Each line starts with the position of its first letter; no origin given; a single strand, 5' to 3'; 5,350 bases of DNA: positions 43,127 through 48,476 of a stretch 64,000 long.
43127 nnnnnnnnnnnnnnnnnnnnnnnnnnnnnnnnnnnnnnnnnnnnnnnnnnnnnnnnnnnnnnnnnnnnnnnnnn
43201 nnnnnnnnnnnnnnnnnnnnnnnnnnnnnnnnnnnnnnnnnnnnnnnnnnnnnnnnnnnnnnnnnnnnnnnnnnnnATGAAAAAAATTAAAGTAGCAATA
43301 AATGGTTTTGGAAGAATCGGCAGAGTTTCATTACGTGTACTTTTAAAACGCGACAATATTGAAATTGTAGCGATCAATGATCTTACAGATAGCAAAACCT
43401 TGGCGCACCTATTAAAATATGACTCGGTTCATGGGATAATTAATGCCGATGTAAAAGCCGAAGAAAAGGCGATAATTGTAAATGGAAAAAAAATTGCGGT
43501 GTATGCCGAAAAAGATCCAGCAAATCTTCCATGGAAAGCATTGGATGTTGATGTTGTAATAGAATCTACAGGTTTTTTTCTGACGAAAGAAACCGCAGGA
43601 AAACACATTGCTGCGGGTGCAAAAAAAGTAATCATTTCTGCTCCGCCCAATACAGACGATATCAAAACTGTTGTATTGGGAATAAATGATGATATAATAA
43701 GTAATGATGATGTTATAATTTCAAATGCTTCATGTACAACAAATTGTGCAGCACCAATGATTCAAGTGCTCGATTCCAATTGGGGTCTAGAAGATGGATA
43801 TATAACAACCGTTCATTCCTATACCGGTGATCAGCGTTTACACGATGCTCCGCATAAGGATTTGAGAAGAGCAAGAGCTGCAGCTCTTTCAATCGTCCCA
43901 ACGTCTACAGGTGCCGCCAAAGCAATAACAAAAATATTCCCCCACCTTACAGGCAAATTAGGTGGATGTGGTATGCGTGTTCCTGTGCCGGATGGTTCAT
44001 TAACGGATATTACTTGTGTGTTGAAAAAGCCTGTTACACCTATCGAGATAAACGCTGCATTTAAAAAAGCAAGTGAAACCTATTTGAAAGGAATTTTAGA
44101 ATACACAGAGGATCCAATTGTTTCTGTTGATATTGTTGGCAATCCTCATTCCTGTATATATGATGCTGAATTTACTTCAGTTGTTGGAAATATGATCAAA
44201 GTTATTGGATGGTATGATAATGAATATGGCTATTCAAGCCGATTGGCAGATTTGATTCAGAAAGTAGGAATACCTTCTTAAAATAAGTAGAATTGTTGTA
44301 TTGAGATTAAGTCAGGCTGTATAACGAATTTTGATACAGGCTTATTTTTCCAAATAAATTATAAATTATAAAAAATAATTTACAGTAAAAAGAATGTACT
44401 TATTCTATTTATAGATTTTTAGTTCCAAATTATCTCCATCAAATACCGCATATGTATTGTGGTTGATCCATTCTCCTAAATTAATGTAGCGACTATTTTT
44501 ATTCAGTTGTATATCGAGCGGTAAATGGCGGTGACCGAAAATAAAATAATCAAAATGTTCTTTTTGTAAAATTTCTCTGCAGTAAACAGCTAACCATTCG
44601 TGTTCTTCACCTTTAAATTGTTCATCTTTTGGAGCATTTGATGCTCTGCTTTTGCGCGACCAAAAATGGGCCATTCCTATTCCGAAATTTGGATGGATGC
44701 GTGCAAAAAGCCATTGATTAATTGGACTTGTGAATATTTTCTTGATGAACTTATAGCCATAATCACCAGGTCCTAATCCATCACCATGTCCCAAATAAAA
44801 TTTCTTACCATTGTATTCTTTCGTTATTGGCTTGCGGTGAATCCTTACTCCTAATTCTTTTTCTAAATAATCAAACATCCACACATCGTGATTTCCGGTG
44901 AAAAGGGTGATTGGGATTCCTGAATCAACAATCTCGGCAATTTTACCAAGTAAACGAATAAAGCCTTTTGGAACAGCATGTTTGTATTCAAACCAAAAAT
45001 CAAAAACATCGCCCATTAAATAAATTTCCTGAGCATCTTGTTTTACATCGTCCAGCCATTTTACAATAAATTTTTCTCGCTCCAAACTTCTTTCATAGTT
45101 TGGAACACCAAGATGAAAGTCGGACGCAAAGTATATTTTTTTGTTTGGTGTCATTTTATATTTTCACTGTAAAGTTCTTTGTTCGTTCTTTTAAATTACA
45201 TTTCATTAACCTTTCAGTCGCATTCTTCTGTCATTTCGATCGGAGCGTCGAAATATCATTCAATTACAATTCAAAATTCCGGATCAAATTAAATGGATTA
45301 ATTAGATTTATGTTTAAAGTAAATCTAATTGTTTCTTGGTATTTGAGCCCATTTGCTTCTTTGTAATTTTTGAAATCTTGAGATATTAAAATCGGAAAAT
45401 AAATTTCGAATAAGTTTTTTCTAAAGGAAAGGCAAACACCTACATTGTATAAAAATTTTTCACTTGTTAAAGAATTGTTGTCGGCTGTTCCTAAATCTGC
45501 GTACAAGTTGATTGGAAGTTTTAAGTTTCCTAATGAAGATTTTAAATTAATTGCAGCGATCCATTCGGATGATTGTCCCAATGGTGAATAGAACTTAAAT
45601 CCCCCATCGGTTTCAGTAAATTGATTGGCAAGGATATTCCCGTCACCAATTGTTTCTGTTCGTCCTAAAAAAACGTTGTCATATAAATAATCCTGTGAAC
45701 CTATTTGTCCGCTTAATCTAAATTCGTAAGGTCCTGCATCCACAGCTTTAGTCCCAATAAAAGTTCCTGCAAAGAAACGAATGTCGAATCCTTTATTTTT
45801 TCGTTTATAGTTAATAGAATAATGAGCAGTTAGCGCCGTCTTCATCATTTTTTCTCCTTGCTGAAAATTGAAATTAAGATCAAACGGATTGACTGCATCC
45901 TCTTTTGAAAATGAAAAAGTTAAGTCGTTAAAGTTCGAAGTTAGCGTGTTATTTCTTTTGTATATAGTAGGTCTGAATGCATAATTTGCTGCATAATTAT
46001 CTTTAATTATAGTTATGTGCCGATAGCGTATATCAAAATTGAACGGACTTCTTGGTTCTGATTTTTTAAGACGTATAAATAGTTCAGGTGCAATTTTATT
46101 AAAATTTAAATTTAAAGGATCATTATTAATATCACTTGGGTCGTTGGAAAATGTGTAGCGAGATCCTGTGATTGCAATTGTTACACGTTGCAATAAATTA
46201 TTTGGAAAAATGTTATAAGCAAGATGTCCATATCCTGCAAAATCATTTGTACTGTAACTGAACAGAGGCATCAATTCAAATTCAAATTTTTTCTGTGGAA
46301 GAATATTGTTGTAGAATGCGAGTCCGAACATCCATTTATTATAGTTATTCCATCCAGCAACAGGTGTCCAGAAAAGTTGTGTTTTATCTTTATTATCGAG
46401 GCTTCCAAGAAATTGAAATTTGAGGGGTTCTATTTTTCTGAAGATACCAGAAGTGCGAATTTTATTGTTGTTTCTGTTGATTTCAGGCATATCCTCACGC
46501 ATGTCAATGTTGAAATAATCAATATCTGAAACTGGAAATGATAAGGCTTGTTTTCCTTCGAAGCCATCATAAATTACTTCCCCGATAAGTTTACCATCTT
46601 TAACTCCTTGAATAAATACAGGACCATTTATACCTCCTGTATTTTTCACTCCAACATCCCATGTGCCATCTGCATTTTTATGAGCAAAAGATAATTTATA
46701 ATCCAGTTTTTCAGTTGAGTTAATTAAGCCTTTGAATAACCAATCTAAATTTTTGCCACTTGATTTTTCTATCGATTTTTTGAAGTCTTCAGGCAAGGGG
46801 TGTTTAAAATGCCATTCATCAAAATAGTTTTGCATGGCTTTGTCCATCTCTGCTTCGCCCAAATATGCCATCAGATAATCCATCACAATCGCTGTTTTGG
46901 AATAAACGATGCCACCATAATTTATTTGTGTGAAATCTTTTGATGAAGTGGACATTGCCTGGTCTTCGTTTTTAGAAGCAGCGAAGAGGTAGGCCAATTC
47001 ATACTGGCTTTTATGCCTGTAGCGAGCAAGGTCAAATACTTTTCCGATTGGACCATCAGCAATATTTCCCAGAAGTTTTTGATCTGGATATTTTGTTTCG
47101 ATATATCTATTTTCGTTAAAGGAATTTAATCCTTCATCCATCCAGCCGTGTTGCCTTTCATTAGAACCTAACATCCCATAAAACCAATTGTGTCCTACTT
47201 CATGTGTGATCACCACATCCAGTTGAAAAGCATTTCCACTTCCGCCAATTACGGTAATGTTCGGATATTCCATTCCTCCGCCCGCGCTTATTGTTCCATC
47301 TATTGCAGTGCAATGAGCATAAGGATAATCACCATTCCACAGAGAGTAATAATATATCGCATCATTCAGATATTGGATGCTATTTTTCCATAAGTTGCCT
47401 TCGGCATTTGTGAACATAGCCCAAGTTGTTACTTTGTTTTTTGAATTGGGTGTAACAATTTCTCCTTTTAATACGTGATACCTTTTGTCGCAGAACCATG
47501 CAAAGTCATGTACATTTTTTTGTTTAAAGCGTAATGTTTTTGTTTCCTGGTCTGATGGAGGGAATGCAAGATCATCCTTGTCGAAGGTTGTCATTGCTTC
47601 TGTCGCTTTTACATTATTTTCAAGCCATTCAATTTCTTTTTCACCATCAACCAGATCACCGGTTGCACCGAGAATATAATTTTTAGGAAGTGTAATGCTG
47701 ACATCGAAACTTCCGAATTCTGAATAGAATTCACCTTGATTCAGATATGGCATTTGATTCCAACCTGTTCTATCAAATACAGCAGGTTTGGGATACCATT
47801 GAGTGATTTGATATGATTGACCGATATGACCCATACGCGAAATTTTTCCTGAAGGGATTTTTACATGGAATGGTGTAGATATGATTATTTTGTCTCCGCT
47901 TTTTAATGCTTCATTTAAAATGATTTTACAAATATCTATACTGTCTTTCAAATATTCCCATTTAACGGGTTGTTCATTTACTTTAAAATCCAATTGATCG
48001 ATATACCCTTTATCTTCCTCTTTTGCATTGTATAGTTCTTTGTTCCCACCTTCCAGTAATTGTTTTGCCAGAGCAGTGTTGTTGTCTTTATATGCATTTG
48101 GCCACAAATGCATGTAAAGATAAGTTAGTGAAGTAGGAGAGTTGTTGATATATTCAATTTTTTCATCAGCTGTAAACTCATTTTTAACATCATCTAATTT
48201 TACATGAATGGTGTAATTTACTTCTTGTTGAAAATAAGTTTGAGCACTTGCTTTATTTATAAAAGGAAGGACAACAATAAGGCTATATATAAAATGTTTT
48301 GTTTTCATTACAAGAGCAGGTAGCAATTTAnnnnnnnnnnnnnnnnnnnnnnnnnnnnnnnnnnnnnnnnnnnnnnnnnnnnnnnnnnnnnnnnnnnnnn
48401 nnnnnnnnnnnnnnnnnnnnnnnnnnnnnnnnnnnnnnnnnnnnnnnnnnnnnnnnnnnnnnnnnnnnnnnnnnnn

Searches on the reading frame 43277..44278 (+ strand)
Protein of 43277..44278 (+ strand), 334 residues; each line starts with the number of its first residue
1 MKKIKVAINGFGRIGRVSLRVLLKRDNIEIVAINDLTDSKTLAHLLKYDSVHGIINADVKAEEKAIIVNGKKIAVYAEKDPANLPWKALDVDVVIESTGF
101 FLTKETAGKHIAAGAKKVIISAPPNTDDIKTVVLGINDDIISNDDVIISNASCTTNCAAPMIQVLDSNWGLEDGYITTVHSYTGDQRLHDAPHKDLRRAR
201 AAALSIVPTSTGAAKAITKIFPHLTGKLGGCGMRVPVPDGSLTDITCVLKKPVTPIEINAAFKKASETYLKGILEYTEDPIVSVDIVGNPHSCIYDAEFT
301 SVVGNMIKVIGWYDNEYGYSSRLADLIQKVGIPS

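Call 46: search_protein_families(library=pfam, proteins=[window:43277-44278:+], max_evalue=0.00001)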
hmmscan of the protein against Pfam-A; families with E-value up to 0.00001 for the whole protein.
window:43277-44278:+ (334 aa): 2 families
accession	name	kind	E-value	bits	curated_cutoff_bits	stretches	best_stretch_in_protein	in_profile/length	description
PF02800.25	Gp_dh_C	-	1.4e-59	200.7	24.4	1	159-313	2-158/158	Glyceraldehyde 3-phosphate dehydrogenase, C-terminal domain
PF00044.30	Gp_dh_N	-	3.7e-42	143.1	31.7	1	4-103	1-100/101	Glyceraldehyde 3-phosphate dehydrogenase, NAD binding domain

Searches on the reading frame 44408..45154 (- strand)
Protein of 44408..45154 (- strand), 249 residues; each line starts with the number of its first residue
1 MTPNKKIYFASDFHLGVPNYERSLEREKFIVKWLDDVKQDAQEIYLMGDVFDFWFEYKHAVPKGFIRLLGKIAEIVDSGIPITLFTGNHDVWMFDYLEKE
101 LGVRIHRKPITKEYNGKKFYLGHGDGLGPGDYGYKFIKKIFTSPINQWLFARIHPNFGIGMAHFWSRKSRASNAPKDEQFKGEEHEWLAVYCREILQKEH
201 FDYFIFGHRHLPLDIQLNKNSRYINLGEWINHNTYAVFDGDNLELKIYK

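Call 46: search_protein_families(library=pfam, proteins=[window:44408-45154:-], max_evalue=0.00001)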
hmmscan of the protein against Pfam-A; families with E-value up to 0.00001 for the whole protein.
window:44408-45154:- (249 aa): 1 family
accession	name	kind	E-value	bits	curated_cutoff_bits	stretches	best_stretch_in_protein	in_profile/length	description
PF00149.33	Metallophos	-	7.1e-09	36.8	21.5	1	6-211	2-190/191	Calcineurin-like phosphoesterase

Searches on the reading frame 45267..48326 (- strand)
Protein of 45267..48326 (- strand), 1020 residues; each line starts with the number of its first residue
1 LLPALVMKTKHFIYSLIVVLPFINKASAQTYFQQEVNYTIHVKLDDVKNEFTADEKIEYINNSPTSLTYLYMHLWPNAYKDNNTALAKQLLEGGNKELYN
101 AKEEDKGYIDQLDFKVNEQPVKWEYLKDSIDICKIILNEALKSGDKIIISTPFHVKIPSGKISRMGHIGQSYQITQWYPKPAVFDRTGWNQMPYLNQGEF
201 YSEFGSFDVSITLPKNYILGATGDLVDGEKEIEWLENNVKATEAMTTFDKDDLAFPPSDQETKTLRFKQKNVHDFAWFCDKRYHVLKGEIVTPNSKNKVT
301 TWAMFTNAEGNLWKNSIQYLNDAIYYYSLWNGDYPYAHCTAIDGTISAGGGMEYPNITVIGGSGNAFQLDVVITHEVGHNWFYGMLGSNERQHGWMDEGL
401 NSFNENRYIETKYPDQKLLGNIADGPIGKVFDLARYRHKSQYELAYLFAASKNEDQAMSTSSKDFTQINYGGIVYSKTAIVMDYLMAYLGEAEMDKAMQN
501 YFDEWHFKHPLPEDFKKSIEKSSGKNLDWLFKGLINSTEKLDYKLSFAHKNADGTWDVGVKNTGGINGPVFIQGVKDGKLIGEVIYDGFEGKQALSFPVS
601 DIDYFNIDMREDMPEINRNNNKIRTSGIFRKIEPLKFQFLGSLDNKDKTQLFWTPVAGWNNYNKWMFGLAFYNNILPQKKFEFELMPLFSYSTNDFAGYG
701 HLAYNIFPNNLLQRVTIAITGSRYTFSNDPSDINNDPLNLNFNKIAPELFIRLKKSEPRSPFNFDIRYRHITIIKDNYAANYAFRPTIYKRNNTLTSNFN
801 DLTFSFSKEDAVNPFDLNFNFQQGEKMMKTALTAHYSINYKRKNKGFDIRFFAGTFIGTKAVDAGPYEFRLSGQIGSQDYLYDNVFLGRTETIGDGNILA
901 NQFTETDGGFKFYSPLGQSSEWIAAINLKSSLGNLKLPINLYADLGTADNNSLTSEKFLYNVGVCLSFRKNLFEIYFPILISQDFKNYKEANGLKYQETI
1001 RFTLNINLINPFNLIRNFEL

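Call 46: search_protein_families(library=pfam, proteins=[window:45267-48326:-], max_evalue=0.00001)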
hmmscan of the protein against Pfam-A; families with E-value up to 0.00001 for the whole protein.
window:45267-48326:- (1020 aa): 1 family
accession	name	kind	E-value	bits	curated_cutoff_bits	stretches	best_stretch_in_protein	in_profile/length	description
PF01433.26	Peptidase_M1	-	1.7e-17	64.2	27.7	1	368-532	66-216/218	Peptidase family M1 domain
